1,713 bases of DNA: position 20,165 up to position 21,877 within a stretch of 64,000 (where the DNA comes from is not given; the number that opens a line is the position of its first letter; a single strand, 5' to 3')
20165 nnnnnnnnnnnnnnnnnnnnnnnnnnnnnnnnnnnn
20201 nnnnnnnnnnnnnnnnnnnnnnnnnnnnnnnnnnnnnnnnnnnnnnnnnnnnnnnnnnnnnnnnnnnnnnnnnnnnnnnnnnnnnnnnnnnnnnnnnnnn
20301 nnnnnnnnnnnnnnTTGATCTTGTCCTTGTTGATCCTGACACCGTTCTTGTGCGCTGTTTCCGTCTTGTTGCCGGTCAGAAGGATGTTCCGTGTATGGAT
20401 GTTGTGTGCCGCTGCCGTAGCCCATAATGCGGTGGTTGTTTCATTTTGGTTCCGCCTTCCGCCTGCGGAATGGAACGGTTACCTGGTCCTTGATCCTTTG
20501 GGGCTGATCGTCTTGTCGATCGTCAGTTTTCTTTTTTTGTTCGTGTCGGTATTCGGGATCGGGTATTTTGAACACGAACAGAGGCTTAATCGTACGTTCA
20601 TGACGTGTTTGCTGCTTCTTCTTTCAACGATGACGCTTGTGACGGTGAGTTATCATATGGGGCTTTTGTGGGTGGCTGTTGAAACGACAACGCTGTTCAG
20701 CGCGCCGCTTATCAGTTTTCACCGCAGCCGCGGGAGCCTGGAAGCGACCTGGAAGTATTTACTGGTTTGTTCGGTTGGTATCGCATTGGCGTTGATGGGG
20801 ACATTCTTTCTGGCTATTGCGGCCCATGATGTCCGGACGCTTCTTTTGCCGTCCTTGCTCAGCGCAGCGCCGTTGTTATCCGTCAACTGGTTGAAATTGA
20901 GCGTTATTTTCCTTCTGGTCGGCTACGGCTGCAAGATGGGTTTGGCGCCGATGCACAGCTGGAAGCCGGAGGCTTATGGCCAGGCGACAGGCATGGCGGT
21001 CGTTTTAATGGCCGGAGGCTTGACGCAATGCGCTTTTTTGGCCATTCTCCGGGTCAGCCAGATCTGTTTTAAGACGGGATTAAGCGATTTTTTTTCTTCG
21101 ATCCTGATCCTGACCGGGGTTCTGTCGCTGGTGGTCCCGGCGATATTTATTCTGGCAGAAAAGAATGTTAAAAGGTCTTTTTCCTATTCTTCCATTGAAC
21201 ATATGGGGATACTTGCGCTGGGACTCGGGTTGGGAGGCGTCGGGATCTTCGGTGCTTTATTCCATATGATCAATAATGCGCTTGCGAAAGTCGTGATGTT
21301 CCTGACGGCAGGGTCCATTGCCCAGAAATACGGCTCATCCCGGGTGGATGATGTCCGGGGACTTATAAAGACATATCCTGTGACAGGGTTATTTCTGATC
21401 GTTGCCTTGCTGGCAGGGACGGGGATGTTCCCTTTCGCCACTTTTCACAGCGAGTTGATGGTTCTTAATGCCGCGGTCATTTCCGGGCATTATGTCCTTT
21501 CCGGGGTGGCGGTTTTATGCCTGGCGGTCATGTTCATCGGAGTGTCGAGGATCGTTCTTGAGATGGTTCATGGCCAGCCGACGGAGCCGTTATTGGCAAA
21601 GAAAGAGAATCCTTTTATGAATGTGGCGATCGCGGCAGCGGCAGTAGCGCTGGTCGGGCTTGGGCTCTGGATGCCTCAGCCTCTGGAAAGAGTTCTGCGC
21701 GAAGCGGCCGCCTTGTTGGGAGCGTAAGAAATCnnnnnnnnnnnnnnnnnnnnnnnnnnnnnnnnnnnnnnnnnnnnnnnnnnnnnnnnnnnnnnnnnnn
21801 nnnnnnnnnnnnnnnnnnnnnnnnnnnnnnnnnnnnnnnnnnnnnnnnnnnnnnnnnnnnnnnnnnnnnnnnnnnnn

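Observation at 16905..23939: Hydrogenase-like membrane complex whose large subunit has lost the [NiFe] ligands (Ehr-type), with no ferredoxin subunit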

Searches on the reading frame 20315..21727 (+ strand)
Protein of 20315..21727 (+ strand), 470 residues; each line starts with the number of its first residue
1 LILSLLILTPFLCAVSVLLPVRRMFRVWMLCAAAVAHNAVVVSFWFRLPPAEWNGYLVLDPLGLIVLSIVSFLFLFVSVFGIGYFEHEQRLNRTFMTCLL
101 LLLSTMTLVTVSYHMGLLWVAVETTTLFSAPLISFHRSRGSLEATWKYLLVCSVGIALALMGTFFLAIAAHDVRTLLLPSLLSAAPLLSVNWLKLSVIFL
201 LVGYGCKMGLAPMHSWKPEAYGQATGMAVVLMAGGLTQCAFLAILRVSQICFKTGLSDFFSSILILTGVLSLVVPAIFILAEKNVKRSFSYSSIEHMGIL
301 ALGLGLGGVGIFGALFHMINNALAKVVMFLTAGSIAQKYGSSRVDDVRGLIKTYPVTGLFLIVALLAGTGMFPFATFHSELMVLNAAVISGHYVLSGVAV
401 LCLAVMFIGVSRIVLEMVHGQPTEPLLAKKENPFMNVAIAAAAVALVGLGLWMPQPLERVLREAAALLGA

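Call 3: search_protein_families(library=pfam, proteins=[window:20315-21727:+], max_evalue=0.01)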
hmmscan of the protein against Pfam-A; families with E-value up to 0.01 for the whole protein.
window:20315-21727:+ (470 aa): 2 families
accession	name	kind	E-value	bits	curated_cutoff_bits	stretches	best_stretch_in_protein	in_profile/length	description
PF00361.26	Proton_antipo_M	-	8.1e-37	127.4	21.5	1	113-401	2-288/294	NADH:quinone oxidoreductase/Mrp antiporter, TM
PF00662.26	Proton_antipo_N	-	4.2e-05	23.8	24.5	1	57-93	13-49/51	NADH-Ubiquinone oxidoreductase (complex I), chain 5 N-terminus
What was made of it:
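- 20315..21727 (+): EhrD: HyfF/NuoN-like antiporter-type subunit (gene caller start 20384). Pfam Proton_antipo_M 8e-37 (call 3).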

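Call 46: search_protein_families(library=ncbifam, proteins=[window:20315-21727:+], max_evalue=0.00001)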
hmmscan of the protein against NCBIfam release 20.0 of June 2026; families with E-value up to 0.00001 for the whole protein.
window:20315-21727:+ (470 aa): 69 families (the best 25 are shown)
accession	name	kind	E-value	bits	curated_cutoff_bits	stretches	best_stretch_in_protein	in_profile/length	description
NF005044.0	PRK06458.1-4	equivalog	1.2e-86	291.7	610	1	53-467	66-493/531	hydrogenase 4 subunit F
NF005045.0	PRK06458.1-5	equivalog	1.4e-76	258.4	543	1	27-469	32-483/484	hydrogenase 4 subunit F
NF005041.0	PRK06458.1-1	equivalog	7.7e-66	223.2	951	1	56-467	69-493/526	hydrogenase 4 subunit F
NF005043.0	PRK06458.1-3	equivalog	1.3e-65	222.3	533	1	7-469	13-483/483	hydrogenase 4 subunit F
NF006427.0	PRK08676.1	equivalog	8.8e-60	203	511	1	34-469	30-484/486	hydrogenase membrane subunit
NF005042.0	PRK06458.1-2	equivalog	8.1e-51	173.5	437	1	6-447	8-429/439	hydrogenase 4 subunit F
NF006241.0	PRK08377.1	equivalog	1e-41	143.5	645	1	49-465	68-474/494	NADH dehydrogenase subunit N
TIGR01770.1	NDH_I_N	subfamily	1.6e-41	142.8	332.6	1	11-452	16-467/472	NADH-quinone oxidoreductase subunit NuoN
NF005086.0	PRK06521.1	equivalog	2.8e-41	141.8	667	1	34-401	55-428/669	hydrogenase 4 subunit B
NF006240.0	PRK08376.1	subfamily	1.7e-40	139.4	662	1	58-467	87-506/521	putative monovalent cation/H+ antiporter subunit D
TIGR01972.1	NDH_I_M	subfamily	1.8e-38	132.5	263.8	1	56-464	73-478/486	NADH-quinone oxidoreductase subunit M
NF009306.0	PRK12663.1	equivalog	5.4e-38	131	542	1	55-468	71-481/498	Na+/H+ antiporter subunit D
NF006419.0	PRK08668.1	equivalog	4.4e-37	128.1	617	1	66-460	74-473/613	NADH dehydrogenase subunit M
NF004442.0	PRK05777.1-5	equivalog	3.8e-35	121.8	523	1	23-460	35-473/483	NADH-quinone oxidoreductase subunit NuoN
NF009305.0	PRK12662.1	equivalog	4.7e-34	118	700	1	59-461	74-483/492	putative monovalent cation/H+ antiporter subunit D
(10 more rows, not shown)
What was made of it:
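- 20315..21727 (+): HyfF 1e-86 (call 46).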
